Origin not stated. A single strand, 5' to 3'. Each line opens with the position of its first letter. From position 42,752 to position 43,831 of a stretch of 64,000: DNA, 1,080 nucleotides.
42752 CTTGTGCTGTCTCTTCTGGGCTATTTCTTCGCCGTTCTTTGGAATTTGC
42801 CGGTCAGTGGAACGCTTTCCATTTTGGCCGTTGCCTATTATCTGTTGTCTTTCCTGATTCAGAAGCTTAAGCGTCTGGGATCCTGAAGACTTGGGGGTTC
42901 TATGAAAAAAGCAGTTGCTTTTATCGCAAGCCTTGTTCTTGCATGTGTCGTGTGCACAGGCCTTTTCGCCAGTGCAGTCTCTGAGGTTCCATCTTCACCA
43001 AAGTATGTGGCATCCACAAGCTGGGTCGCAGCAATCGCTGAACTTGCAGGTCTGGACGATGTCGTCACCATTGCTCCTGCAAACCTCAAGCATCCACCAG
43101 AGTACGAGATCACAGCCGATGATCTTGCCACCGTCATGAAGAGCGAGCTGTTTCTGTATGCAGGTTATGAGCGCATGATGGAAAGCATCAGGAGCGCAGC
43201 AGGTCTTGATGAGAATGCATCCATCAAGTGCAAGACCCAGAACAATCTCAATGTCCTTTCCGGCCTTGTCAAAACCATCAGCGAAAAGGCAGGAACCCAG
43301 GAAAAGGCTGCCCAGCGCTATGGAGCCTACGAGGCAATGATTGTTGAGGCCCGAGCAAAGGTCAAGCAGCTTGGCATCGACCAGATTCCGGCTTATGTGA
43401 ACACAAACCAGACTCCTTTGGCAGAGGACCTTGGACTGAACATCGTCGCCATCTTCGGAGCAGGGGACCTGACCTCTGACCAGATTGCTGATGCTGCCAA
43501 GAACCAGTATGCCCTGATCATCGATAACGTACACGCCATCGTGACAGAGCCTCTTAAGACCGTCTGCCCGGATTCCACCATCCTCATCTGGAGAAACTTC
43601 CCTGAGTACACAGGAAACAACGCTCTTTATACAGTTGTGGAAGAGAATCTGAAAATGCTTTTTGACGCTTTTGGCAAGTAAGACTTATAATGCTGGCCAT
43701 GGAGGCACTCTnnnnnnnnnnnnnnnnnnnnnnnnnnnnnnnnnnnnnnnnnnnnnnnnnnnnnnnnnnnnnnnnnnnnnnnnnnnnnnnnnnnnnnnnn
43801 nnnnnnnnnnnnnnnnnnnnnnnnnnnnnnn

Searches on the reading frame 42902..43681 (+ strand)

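Call 36: search_protein_families(library=pfam, proteins=[window:42902-43681:+], max_evalue=0.001)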
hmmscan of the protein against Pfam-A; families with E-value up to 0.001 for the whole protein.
window:42902-43681:+ (259 aa): 1 family
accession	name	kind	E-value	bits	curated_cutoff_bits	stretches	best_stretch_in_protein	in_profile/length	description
PF01297.22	ZnuA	-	0.00038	20.5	29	0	36-105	2-73/263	Zinc-uptake complex component A periplasmic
